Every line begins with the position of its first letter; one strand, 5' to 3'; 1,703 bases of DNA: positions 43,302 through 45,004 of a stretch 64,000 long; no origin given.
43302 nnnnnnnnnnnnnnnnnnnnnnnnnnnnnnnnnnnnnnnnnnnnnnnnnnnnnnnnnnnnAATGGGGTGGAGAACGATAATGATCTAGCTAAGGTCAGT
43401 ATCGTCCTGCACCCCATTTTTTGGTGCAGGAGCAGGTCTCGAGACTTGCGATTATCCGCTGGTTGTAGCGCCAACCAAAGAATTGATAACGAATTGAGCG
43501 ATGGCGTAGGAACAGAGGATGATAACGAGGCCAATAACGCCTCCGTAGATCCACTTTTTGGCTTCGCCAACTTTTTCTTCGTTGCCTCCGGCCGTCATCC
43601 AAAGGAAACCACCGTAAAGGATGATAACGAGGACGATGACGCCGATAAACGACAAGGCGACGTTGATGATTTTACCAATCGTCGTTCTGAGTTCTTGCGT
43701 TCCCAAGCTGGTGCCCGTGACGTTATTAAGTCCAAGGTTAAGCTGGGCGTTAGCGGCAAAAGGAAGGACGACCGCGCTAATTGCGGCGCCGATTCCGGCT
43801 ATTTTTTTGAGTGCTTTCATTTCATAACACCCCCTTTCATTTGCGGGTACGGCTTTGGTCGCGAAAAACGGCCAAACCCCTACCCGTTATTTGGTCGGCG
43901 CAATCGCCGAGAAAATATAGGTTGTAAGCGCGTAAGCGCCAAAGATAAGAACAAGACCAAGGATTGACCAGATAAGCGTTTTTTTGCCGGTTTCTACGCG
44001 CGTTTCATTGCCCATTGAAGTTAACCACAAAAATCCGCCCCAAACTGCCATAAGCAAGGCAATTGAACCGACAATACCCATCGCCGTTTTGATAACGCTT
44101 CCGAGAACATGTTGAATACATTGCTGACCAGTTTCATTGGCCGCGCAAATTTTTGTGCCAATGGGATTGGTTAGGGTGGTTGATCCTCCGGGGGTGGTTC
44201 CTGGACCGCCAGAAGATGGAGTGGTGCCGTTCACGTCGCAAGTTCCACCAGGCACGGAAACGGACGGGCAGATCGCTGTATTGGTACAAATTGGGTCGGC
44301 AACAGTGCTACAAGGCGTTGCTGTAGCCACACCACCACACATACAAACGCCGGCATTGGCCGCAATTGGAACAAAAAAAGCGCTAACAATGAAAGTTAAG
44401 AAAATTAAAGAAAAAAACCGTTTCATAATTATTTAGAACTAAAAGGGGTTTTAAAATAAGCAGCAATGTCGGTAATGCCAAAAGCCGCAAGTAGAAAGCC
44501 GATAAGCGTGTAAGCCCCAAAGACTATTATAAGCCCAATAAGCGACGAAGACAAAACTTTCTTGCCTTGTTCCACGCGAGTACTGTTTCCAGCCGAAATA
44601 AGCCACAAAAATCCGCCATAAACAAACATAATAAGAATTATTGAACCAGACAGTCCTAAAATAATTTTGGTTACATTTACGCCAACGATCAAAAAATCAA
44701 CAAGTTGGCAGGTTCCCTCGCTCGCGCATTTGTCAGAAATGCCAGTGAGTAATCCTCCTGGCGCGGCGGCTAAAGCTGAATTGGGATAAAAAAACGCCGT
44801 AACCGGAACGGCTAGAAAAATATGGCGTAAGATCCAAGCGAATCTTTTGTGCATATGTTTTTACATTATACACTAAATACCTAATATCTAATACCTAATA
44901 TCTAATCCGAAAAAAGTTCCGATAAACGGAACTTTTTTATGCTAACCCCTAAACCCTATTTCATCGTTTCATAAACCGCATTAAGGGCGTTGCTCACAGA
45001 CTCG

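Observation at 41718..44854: Tandem array of seven divergent VirB2/TrbC-like 'T4SS pilin' paralogs in one minus-strand operon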

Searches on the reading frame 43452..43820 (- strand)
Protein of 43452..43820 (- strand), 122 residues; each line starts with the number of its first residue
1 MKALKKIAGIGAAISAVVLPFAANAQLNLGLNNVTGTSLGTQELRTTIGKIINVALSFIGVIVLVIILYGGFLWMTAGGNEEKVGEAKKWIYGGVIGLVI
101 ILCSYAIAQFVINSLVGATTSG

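Call 3: search_protein_families(library=pfam, proteins=[window:43452-43820:-], max_evalue=1)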
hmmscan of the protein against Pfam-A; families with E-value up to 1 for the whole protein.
window:43452-43820:- (122 aa): 7 families
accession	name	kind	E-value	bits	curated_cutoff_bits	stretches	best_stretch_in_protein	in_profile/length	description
PF18895.5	T4SS_pilin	-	3e-10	40.4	26.6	1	41-111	2-71/71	Type IV secretion system pilin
PF05987.18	DUF898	-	0.0039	16.8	28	1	17-111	147-240/336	Bacterial protein of unknown function (DUF898)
PF04290.18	DctQ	-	0.031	14.6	28.3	1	44-114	57-129/132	Tripartite ATP-independent periplasmic transporters, DctQ component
PF00122.25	E1-E2_ATPase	-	0.036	14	28.1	1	36-112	99-168/181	E1-E2 ATPase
PF01554.23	MatE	-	0.041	14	24.9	1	6-111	27-135/161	MatE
PF15012.11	DUF4519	-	0.27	11.8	27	0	42-69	21-48/56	Domain of unknown function (DUF4519)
PF05545.16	FixQ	-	0.31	11.4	29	1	58-88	12-42/49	Cbb3-type cytochrome oxidase component FixQ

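Call 12: find_encoding_contigs(protein=window:43452-43820:-, flank=10000, max_places=6)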
Protein window:43452-43820:- (122 aa): 2 contigs read that carry it; 1 place shown.
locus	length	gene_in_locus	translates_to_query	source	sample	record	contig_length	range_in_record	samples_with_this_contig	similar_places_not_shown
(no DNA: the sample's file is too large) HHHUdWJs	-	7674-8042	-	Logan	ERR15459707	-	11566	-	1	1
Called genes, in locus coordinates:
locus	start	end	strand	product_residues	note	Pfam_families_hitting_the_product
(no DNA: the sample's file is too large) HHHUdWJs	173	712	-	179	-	-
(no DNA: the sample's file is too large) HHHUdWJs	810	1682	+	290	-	-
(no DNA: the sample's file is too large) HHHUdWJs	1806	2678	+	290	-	-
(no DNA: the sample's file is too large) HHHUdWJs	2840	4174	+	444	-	-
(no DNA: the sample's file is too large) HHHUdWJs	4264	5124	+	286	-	PF00483:NTP_transferase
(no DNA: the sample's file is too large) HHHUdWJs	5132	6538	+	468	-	PF13416:SBP_bac_8, PF01547:SBP_bac_1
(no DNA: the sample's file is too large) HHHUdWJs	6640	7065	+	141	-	PF18895:T4SS_pilin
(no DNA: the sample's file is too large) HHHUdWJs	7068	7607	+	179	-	PF18895:T4SS_pilin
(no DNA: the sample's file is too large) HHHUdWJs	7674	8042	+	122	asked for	PF18895:T4SS_pilin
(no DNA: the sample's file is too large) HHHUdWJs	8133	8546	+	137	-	PF18895:T4SS_pilin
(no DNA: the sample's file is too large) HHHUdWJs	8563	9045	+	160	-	PF18895:T4SS_pilin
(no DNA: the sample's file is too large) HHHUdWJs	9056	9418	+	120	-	PF04956:TrbC (weak), PF18895:T4SS_pilin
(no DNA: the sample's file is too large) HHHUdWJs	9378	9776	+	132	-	PF18895:T4SS_pilin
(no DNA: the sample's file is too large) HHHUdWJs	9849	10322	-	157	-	-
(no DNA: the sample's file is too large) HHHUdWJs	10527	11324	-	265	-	-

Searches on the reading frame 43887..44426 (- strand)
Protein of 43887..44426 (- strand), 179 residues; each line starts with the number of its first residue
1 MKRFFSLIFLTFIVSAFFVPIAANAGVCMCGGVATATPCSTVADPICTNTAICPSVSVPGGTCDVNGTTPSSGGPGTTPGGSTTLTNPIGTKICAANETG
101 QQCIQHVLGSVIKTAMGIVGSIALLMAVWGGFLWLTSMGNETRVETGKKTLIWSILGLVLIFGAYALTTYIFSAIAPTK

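Call 3: search_protein_families(library=pfam, proteins=[window:43887-44426:-], max_evalue=1)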
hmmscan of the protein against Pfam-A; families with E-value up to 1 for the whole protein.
window:43887-44426:- (179 aa): 4 families
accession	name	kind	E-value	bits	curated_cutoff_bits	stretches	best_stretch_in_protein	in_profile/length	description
PF18895.5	T4SS_pilin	-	4.6e-11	43.1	26.6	1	104-171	5-71/71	Type IV secretion system pilin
PF04956.18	TrbC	-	8.4e-05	23.1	27.9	1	96-171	30-98/98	TrbC/VIRB2 pilin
PF05915.17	TMEM_230_134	-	0.081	13.5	26.8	1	111-174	43-104/119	Transmembrane proteins 230/134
PF11190.13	DUF2976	-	0.26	11.7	28.2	1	114-172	22-79/87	Protein of unknown function (DUF2976)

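Call 57: search_protein_families(library=ncbifam, proteins=[window:43887-44426:-], max_evalue=0.01)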
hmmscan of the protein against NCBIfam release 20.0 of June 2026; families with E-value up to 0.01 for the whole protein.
window:43887-44426:- (179 aa): 1 family
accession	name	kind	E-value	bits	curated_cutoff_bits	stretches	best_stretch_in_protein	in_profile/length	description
NF045849.1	ICE_MMCAP2_0565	equivalog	3.4e-08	33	40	1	104-174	9-79/80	Mbov_0395 family pilin-like conjugal transfer protein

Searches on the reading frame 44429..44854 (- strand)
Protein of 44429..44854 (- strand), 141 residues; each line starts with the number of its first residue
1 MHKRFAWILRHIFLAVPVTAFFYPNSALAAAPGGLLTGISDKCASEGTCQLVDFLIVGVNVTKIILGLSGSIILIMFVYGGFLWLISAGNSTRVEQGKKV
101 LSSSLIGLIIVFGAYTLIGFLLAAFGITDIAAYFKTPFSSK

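Call 3: search_protein_families(library=pfam, proteins=[window:44429-44854:-], max_evalue=1)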
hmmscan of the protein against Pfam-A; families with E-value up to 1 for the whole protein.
window:44429-44854:- (141 aa): 1 family
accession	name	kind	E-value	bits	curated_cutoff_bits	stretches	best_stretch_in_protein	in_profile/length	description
PF18895.5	T4SS_pilin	-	5.8e-08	33.1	26.6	1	60-121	11-71/71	Type IV secretion system pilin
